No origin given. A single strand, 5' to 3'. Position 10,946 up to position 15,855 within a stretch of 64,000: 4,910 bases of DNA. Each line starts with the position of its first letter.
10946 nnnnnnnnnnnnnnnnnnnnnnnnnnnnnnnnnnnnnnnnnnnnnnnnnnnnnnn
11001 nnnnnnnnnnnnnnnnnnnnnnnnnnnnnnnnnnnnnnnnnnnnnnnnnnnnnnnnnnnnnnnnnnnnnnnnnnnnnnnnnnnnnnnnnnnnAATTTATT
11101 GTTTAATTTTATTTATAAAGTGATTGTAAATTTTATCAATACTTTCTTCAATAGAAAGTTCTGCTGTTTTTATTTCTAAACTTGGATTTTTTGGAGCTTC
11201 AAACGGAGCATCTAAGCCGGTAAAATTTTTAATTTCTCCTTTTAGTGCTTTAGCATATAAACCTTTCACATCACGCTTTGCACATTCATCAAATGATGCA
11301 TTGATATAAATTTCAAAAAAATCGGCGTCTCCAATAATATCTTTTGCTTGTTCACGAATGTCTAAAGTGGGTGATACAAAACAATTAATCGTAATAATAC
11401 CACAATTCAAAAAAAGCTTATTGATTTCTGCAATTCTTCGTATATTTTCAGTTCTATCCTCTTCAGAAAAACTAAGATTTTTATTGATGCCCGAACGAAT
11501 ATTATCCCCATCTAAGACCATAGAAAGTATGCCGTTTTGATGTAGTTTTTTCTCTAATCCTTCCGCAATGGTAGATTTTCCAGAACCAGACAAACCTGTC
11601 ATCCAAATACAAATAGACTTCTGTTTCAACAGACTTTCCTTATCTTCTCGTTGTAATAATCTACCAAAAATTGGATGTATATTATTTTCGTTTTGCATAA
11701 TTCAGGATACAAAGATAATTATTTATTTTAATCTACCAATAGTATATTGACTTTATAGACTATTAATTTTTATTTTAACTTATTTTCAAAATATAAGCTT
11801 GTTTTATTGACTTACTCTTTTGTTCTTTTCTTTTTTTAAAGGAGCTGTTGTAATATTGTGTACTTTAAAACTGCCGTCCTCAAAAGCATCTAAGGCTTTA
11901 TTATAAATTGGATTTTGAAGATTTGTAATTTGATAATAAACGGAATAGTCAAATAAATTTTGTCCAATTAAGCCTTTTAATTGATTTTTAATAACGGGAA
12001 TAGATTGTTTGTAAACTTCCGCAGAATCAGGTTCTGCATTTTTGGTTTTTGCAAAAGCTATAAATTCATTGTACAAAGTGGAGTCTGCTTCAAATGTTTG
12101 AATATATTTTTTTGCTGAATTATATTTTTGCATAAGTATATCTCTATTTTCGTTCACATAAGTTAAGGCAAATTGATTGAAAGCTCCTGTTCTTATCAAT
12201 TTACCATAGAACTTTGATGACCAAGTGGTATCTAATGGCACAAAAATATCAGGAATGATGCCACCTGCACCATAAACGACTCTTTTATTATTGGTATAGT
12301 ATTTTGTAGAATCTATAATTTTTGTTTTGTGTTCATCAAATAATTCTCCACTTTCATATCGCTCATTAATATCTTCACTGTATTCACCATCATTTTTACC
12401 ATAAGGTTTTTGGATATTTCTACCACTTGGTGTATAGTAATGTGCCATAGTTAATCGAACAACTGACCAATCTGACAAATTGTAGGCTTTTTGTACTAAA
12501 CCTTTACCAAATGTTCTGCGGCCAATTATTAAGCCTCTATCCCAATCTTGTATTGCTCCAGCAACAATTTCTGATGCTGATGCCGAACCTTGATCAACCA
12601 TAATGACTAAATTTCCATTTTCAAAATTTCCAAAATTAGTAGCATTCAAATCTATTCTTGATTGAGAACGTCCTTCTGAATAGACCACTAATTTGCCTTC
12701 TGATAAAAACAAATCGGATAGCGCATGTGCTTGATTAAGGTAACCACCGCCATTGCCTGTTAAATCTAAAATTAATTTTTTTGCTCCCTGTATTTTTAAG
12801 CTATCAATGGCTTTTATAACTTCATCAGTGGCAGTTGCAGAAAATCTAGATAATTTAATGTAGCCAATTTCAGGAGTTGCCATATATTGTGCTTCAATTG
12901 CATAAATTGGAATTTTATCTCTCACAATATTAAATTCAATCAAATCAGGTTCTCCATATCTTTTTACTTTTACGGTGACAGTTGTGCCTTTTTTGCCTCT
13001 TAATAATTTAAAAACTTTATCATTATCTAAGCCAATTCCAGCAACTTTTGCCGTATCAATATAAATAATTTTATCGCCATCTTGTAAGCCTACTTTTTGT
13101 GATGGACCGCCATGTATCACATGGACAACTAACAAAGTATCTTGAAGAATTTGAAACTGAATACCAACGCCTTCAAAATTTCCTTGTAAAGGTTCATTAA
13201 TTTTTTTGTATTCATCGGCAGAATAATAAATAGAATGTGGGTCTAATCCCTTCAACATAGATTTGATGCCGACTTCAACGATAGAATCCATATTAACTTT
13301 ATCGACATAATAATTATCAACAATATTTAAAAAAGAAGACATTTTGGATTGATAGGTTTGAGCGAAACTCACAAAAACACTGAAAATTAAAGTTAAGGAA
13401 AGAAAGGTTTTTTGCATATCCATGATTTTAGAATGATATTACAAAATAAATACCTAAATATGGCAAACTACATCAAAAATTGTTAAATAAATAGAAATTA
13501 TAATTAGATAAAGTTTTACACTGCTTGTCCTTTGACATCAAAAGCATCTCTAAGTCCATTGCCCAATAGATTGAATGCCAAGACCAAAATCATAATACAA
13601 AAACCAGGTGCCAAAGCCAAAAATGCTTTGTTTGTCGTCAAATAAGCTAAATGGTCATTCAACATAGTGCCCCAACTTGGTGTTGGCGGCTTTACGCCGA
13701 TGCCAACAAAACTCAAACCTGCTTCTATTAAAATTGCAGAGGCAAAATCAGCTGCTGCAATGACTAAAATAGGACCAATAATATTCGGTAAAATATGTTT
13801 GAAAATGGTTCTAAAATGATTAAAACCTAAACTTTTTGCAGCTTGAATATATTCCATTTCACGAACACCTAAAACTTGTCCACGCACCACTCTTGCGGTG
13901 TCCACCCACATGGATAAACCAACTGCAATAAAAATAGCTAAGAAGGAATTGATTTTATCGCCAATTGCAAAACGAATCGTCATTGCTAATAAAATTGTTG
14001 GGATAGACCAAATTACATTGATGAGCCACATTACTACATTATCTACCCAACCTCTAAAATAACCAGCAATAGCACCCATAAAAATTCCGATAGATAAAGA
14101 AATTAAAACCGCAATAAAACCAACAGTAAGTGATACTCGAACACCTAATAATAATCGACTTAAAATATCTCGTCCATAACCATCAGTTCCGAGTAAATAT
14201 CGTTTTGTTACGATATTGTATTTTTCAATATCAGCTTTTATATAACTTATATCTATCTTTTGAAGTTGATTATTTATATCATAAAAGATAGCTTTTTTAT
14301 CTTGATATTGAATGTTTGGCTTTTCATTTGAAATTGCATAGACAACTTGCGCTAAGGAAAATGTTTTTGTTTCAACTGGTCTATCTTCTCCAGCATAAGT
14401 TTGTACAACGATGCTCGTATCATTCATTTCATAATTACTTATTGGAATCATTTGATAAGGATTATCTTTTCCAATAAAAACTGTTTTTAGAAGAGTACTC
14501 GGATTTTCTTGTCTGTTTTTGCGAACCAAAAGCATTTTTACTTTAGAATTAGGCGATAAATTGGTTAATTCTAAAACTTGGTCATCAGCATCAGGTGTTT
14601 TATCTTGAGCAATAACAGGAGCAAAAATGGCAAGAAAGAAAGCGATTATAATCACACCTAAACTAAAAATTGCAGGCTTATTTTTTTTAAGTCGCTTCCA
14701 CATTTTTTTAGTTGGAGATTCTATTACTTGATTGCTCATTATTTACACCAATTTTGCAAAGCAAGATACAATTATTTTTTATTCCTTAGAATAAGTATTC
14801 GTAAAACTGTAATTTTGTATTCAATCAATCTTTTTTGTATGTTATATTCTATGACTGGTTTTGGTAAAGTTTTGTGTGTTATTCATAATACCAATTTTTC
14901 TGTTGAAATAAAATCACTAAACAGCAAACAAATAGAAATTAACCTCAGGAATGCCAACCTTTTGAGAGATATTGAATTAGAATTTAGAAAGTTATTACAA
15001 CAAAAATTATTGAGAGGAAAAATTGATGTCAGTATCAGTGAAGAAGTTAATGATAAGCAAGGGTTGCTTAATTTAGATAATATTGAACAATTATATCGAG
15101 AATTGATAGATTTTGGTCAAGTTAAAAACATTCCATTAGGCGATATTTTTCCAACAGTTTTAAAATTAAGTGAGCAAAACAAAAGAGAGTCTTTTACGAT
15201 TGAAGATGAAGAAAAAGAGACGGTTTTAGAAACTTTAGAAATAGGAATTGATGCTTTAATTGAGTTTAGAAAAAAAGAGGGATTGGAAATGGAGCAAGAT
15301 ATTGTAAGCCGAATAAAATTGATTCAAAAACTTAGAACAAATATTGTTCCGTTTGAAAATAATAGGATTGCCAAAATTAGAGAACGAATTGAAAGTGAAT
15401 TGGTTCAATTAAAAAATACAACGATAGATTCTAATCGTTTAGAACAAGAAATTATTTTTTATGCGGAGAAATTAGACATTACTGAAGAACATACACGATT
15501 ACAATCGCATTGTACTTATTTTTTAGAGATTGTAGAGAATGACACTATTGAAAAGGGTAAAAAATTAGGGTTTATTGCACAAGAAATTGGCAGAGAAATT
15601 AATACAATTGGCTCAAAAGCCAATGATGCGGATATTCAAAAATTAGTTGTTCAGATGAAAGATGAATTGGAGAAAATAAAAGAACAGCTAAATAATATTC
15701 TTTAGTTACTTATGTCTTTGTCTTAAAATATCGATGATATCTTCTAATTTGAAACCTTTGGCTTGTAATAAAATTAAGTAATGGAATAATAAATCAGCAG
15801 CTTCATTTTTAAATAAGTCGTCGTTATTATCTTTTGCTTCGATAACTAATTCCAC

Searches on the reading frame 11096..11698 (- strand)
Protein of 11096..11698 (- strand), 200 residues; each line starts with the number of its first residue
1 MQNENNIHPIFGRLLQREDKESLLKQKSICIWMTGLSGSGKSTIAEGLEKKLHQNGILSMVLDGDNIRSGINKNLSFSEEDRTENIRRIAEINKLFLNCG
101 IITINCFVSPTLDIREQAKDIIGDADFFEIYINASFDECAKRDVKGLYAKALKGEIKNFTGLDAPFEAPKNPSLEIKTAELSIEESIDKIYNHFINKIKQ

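Call 80: search_protein_families(library=pfam, proteins=[window:11096-11698:-], max_evalue=0.00001)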
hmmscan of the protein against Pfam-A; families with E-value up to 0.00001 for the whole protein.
window:11096-11698:- (200 aa): 3 families
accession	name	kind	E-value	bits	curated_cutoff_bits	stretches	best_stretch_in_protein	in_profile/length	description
PF01583.26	APS_kinase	-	2.7e-60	203.2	21.1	1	27-177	1-152/152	Adenylylsulphate kinase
PF13671.12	AAA_33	-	6.1e-06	27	27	1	31-92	2-58/143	AAA domain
PF13238.12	AAA_18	-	6.5e-06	27.1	29.4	0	31-142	1-107/128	AAA domain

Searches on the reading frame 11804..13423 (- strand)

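Call 80: search_protein_families(library=pfam, proteins=[window:11804-13423:-], max_evalue=0.00001)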
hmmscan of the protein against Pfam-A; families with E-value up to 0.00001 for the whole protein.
window:11804-13423:- (539 aa): 3 families
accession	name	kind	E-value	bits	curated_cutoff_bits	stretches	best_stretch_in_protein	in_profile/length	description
PF03572.23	Peptidase_S41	-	1.3e-47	161.9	24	1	186-340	2-157/165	Peptidase family S41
PF13180.12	PDZ_2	-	1.2e-10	42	27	1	86-162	3-76/80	PDZ domain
PF00595.29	PDZ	-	1.5e-06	28.9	23.2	1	84-153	10-80/81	PDZ domain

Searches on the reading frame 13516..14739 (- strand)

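Call 80: search_protein_families(library=pfam, proteins=[window:13516-14739:-], max_evalue=0.00001)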
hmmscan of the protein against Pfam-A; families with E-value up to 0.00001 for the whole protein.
window:13516-14739:- (407 aa): 2 families
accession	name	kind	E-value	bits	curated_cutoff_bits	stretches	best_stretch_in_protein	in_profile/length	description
PF00528.27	BPD_transp_1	-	2e-30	106.3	26.4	1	218-401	1-179/184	Binding-protein-dependent transport system inner membrane component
PF12911.12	OppC_N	-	3.1e-12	46.6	23.9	1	8-54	1-44/53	N-terminal TM domain of oligopeptide transport permease C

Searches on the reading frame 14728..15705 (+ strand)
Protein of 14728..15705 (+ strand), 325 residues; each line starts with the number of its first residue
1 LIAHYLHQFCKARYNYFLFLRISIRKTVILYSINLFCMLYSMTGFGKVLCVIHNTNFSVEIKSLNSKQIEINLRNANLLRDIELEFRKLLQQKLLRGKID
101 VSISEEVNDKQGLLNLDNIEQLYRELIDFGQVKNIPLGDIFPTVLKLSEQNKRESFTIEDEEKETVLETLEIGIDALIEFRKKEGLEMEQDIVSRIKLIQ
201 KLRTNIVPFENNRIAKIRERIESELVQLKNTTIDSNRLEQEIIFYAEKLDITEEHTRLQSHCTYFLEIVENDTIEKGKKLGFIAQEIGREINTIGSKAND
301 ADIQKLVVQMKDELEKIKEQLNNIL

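Call 80: search_protein_families(library=pfam, proteins=[window:14728-15705:+], max_evalue=0.00001)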
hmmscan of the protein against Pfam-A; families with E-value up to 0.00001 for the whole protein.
window:14728-15705:+ (325 aa): 2 families
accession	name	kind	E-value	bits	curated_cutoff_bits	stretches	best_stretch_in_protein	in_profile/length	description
PF08340.16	YicC-like_C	-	5.5e-38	130.2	27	1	210-324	5-119/120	Endoribonuclease YicC-like, C-terminal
PF03755.18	YicC-like_N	-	1e-25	91.4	25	1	40-189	2-155/156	Endoribonuclease YicC-like, N-terminal region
